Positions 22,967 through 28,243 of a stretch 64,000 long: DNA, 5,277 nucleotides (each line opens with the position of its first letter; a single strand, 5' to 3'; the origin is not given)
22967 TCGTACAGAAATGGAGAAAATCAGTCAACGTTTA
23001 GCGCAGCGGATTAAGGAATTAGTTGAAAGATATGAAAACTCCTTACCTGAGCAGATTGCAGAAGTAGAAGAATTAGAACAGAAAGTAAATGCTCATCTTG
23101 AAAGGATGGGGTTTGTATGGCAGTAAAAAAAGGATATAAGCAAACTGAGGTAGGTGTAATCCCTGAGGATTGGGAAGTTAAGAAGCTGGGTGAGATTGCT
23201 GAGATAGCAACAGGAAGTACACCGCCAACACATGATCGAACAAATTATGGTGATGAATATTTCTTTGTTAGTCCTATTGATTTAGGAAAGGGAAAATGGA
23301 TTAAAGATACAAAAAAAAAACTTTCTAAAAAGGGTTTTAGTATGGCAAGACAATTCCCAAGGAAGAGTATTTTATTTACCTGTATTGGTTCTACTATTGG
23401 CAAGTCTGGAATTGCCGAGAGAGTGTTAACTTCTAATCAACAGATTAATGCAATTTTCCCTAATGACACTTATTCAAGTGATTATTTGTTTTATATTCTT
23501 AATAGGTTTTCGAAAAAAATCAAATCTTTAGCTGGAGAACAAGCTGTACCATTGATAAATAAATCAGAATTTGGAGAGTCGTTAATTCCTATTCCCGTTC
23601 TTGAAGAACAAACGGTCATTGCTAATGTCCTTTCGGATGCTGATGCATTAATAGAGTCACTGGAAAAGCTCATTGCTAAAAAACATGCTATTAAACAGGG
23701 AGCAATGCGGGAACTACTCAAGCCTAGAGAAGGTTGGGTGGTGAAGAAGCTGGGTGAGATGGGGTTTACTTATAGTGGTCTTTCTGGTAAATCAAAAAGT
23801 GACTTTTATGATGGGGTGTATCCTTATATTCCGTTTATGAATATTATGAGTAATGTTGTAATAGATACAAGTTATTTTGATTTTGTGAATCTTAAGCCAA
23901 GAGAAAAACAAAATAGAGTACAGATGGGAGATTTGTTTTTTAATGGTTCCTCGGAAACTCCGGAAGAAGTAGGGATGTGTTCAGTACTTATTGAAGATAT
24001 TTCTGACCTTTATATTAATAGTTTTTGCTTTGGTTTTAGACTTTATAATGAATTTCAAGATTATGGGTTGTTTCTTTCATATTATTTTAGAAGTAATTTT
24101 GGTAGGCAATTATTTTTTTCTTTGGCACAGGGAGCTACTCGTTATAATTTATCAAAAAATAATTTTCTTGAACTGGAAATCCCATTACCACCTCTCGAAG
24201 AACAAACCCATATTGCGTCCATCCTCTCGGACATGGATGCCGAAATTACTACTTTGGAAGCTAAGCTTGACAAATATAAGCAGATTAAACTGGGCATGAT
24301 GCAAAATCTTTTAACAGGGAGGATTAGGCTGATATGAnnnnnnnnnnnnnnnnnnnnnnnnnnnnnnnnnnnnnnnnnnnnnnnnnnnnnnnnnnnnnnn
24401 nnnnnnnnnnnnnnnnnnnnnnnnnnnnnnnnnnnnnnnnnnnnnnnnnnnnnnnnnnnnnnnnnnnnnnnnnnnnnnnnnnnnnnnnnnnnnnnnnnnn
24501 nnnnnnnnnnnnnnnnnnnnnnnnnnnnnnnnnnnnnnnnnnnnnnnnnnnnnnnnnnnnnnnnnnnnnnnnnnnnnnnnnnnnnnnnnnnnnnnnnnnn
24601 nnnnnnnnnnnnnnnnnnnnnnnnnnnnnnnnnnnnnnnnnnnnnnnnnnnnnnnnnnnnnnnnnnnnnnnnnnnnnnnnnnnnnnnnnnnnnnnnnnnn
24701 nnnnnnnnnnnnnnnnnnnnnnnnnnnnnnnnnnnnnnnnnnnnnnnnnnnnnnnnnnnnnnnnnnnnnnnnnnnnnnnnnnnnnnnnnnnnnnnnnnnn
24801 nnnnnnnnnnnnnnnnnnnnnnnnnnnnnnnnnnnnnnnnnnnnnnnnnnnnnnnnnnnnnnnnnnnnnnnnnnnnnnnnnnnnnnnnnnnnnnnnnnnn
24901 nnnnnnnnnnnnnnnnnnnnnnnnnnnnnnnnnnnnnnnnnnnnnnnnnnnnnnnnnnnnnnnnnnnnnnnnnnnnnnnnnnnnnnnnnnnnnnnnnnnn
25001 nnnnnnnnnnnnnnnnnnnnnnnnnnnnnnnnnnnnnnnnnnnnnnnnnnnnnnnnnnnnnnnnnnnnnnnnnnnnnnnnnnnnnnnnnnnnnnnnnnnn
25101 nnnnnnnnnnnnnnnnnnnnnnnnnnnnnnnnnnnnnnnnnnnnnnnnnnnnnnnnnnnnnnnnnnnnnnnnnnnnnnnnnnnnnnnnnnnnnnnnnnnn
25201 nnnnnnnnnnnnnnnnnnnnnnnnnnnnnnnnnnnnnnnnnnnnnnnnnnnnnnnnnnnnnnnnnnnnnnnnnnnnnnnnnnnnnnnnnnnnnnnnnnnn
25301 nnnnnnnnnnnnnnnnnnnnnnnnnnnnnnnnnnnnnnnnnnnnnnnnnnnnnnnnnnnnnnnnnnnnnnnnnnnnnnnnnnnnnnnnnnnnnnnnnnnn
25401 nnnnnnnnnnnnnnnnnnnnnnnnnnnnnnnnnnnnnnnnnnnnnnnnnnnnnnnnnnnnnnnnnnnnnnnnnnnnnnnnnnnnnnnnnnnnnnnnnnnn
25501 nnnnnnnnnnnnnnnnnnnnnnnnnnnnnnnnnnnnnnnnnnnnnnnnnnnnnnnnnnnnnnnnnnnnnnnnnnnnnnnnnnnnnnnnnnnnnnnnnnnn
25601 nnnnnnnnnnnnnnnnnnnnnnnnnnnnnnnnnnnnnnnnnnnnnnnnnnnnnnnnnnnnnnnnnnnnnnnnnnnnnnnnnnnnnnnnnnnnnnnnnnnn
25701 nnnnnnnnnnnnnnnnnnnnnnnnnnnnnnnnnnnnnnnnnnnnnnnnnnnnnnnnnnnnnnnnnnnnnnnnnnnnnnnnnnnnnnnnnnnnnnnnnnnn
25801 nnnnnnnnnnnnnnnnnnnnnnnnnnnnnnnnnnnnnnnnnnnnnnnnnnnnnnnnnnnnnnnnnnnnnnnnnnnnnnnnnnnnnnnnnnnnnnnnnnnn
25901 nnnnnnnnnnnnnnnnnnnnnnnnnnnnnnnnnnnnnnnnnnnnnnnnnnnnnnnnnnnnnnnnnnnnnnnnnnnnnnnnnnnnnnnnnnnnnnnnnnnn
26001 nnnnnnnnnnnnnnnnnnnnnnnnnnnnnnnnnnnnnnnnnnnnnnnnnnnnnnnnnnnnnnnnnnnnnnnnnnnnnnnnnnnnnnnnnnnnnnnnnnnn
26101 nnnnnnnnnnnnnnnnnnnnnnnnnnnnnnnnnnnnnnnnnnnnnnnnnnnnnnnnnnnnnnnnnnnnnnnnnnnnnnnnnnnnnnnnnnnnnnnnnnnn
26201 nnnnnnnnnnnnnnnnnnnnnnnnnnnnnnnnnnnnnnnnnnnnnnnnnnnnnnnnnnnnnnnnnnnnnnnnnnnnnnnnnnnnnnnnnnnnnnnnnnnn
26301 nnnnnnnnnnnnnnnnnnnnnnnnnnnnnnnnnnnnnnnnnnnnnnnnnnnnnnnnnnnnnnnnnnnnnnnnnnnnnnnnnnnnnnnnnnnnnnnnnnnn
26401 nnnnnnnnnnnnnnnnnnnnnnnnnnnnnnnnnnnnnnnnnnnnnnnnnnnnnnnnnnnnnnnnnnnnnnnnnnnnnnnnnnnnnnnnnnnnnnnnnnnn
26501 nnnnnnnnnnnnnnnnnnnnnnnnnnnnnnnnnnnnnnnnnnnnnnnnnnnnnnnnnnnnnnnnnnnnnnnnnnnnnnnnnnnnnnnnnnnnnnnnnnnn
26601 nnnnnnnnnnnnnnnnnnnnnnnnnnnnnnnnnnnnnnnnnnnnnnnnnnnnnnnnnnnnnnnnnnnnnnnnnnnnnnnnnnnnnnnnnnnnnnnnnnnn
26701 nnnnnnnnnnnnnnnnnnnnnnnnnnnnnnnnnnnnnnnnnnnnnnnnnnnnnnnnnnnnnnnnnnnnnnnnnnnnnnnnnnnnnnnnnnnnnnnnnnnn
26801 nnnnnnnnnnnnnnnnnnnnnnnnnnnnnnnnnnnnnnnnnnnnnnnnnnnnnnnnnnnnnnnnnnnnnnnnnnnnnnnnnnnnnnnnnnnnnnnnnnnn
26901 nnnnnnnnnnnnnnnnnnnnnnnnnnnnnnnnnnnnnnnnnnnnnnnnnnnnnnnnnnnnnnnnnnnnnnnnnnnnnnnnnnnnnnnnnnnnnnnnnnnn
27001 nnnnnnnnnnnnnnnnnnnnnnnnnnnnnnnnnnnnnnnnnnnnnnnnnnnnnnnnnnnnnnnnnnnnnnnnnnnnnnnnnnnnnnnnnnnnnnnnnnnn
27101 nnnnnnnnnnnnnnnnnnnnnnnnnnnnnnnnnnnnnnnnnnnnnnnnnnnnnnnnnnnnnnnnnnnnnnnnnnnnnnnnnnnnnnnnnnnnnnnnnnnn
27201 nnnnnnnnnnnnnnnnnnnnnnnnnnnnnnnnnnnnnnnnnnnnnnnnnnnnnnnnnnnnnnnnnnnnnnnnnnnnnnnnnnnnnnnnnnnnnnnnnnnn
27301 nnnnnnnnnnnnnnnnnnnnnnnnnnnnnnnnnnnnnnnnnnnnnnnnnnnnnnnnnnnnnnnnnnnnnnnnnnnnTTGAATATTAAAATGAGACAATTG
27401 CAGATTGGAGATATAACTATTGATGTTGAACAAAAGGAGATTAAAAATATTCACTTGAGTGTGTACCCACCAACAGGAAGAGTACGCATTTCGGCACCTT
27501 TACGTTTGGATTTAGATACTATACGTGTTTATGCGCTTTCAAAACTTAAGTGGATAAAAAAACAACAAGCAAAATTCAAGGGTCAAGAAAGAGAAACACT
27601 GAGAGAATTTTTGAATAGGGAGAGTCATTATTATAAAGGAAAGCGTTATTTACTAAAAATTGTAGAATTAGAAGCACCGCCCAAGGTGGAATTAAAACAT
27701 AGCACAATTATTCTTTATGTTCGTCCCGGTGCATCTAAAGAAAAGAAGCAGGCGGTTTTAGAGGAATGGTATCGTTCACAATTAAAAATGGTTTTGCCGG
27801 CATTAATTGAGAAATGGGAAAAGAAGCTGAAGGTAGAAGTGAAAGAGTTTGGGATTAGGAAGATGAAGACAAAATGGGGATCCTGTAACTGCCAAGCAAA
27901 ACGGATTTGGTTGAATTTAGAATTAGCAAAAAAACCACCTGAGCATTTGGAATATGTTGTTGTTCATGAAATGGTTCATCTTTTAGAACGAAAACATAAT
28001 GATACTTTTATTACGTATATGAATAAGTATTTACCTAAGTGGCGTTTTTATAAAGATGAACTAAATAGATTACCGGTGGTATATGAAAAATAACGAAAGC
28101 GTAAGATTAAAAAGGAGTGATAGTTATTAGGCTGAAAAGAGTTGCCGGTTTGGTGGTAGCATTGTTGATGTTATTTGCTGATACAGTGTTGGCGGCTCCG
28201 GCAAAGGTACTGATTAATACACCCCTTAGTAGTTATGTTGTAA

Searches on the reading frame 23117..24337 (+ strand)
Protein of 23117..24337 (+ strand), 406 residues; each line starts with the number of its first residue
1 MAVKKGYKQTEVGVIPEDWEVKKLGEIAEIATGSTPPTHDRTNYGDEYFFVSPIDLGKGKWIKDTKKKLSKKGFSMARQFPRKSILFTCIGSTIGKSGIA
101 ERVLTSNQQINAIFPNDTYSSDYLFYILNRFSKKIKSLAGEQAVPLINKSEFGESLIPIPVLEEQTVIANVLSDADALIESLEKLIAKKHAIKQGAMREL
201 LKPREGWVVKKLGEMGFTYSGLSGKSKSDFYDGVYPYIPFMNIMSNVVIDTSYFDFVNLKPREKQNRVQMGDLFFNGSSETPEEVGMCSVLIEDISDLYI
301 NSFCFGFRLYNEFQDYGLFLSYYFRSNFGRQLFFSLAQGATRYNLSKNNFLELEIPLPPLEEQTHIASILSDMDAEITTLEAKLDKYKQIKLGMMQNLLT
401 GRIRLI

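Call 63: search_protein_families(library=pfam, proteins=[window:23117-24337:+], max_evalue=0.001)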
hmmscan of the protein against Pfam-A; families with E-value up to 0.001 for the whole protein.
window:23117-24337:+ (406 aa): 1 family
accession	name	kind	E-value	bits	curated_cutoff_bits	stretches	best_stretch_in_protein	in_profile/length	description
PF01420.25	Methylase_S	-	2.1e-41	142.4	22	2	16-187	1-164/168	Type I restriction modification DNA specificity domain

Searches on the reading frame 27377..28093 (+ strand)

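Call 63: search_protein_families(library=pfam, proteins=[window:27377-28093:+], max_evalue=0.001)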
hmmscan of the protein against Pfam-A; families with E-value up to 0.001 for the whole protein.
window:27377-28093:+ (238 aa): 2 families
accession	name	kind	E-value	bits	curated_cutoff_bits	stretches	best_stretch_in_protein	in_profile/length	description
PF01863.23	YgjP-like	-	7.5e-60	202.9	26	1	27-231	3-206/207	YgjP-like, metallopeptidase domain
PF10263.15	SprT-like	-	2.1e-06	28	25.6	1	158-204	26-74/108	SprT-like family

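Call 84: search_protein_families(library=padloc, proteins=[window:27377-28093:+], max_evalue=0.0001)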
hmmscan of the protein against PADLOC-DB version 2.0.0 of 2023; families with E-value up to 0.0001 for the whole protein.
window:27377-28093:+ (238 aa): 0 families
